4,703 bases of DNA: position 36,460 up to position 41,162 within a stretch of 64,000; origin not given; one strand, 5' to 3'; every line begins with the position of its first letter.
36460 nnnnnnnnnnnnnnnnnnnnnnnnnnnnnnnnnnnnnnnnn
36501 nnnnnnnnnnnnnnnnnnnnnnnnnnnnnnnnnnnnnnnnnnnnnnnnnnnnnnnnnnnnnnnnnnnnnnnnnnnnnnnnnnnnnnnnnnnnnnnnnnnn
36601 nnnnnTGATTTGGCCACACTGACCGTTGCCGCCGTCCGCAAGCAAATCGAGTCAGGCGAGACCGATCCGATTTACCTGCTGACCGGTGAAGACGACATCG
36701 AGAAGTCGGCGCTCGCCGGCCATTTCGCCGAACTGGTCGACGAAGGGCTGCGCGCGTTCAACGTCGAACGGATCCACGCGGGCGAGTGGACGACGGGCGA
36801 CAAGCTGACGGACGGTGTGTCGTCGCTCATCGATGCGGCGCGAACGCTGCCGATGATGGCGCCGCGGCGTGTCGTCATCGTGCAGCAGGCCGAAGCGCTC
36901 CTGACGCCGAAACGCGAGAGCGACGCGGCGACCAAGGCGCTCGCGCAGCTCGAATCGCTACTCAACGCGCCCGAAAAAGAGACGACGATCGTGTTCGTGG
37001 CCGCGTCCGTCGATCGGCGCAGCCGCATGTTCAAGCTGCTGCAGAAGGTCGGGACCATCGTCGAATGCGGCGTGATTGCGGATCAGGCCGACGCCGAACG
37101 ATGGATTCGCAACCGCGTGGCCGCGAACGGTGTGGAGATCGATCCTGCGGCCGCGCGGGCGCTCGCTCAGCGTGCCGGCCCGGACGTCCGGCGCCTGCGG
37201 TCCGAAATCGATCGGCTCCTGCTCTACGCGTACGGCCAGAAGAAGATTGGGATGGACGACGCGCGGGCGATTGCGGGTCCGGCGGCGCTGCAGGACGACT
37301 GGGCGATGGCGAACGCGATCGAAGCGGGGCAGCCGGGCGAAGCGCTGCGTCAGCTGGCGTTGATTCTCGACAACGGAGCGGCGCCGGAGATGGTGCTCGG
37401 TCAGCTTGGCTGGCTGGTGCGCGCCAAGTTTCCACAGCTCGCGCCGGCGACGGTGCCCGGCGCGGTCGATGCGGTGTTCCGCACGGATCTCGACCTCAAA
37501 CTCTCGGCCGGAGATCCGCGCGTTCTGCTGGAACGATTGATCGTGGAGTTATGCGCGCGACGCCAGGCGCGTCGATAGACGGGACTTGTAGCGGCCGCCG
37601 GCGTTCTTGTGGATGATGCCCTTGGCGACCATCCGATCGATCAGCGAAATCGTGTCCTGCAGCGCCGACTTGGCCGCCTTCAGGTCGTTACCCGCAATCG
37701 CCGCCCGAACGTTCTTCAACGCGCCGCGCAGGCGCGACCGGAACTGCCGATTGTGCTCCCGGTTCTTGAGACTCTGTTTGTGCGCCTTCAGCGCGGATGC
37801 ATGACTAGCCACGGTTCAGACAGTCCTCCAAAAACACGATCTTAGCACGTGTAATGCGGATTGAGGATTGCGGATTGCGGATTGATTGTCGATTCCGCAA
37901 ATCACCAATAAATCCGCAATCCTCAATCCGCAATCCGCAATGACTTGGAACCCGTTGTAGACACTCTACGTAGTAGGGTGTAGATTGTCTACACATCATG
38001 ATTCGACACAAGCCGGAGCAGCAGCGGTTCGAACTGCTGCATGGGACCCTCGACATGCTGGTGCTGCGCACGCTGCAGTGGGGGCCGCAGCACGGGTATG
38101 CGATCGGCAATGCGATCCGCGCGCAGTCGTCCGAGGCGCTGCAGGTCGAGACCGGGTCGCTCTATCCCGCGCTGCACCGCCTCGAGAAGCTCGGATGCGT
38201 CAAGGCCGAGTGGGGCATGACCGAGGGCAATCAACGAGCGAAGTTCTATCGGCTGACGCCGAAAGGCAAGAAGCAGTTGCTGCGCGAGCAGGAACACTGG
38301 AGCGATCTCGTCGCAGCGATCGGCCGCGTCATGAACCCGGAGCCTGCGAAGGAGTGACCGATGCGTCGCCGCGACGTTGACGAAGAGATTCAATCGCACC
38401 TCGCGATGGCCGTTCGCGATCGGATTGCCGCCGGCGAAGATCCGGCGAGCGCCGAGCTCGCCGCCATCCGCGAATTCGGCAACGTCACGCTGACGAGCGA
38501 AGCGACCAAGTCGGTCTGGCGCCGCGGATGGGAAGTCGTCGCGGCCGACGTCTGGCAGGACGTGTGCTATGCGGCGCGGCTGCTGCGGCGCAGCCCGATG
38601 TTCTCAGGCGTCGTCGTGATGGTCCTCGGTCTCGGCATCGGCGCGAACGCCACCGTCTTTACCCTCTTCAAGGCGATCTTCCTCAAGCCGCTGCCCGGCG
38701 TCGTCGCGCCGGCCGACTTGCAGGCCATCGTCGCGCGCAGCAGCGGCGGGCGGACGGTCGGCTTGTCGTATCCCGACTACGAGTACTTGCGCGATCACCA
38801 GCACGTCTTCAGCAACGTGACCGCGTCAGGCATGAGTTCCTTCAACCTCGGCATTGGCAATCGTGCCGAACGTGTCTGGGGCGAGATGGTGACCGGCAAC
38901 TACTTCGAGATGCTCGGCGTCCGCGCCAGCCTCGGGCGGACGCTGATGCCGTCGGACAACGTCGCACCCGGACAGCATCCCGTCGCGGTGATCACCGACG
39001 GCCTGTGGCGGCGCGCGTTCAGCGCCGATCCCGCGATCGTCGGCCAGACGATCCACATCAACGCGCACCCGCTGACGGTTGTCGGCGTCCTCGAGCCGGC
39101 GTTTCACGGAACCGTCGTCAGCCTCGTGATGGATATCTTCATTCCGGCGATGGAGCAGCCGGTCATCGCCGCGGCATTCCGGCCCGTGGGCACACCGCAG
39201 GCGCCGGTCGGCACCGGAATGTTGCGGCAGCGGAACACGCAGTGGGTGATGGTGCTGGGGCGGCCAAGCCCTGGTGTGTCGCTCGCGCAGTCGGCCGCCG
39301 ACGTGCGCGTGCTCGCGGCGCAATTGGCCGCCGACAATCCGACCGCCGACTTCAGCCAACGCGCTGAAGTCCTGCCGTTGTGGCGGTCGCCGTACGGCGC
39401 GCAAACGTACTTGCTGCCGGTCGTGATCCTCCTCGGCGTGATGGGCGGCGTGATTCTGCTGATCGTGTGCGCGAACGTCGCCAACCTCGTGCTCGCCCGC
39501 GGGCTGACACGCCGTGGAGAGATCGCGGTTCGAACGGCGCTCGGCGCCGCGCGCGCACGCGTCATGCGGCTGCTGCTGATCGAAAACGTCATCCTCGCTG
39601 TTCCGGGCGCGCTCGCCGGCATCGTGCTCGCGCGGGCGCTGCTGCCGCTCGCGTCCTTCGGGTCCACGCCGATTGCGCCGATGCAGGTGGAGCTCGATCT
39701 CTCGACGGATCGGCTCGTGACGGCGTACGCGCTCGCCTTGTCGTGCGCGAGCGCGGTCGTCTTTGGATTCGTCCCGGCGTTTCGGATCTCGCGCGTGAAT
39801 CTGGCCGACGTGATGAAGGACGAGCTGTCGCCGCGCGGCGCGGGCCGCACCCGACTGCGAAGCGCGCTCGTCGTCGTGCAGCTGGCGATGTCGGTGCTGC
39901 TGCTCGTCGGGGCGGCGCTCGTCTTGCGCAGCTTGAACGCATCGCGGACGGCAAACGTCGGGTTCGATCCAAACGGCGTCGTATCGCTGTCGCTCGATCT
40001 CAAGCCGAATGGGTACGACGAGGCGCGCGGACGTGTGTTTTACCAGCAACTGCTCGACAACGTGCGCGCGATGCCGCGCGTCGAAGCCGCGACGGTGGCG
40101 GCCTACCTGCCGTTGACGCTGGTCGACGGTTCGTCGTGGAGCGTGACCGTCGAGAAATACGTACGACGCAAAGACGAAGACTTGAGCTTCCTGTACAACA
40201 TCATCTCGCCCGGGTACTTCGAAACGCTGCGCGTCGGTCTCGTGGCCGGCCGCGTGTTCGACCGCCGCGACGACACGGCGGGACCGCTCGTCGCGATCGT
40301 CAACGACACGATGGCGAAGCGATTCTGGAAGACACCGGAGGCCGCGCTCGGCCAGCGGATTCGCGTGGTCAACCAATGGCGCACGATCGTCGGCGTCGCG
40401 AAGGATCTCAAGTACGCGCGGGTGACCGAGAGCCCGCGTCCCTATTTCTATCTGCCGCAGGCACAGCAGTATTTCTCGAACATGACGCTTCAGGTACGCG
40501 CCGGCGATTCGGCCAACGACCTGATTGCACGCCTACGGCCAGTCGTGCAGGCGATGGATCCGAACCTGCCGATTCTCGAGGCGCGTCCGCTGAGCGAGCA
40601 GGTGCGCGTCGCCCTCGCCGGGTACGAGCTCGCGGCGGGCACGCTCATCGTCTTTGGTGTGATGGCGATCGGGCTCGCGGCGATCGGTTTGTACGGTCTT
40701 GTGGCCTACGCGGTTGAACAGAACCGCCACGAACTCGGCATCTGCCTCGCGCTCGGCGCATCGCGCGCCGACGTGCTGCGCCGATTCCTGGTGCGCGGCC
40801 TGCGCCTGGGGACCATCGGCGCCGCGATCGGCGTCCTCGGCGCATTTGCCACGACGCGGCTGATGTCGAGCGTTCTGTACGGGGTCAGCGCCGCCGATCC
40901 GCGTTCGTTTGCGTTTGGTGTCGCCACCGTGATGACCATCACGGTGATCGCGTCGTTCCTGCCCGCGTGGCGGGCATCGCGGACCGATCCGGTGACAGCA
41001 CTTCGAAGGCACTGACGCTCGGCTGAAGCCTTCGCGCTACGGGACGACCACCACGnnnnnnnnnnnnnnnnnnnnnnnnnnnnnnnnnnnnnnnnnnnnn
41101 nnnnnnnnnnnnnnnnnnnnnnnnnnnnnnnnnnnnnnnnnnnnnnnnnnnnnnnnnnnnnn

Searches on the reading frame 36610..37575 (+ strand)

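Call 59: search_protein_families(library=pfam, proteins=[window:36610-37575:+], max_evalue=0.00001)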
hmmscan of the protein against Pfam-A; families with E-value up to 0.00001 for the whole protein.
window:36610-37575:+ (322 aa): 1 family
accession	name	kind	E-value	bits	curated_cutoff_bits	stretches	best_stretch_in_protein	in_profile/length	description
PF06144.19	DNA_pol3_delta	-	4.5e-12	46.5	21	1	70-153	42-123/124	DNA polymerase III, delta subunit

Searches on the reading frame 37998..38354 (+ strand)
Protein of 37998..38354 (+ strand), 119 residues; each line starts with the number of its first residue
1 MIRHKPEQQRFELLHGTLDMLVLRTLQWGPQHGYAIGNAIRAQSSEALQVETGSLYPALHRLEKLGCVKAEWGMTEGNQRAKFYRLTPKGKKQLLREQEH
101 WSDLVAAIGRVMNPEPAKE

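Call 59: search_protein_families(library=pfam, proteins=[window:37998-38354:+], max_evalue=0.00001)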
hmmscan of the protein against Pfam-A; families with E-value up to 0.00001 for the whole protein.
window:37998-38354:+ (119 aa): 1 family
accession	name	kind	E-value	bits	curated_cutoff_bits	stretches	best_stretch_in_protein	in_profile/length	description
PF03551.20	PadR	-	1e-19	70.7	27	1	22-94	1-73/75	Transcriptional regulator PadR-like family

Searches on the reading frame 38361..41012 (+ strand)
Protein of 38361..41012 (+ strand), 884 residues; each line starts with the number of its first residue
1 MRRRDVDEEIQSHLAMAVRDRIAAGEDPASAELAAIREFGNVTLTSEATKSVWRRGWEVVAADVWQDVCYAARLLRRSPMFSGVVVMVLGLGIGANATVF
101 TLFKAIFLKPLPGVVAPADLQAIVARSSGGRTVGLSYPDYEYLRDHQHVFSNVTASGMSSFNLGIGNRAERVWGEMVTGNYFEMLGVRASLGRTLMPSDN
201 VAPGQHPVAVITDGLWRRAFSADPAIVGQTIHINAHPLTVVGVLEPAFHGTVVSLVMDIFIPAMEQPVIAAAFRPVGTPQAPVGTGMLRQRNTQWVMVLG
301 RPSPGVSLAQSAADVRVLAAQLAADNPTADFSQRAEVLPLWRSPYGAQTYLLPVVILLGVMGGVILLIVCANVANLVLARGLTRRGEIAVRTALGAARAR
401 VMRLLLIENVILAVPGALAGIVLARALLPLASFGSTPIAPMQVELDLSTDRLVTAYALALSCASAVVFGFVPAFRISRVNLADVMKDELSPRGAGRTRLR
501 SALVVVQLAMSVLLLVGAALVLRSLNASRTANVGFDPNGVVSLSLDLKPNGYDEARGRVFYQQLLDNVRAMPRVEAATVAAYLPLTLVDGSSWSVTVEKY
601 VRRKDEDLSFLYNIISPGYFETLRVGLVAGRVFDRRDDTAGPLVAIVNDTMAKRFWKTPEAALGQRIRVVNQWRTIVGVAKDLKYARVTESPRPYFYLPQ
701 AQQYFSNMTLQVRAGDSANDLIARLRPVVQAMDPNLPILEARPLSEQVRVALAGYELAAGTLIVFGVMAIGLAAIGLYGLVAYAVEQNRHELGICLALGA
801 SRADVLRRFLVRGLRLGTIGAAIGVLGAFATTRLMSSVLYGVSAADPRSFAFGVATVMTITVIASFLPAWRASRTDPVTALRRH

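Call 59: search_protein_families(library=pfam, proteins=[window:38361-41012:+], max_evalue=0.00001)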
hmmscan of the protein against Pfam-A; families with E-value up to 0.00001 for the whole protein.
window:38361-41012:+ (884 aa): 2 families
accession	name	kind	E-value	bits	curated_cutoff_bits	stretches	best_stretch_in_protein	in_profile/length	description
PF12704.14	MacB_PCD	-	4e-33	115.9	27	2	85-316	4-205/207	MacB-like periplasmic core domain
PF02687.27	FtsX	-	6e-24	84.8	25.5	2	763-877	1-120/120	FtsX-like permease C-terminal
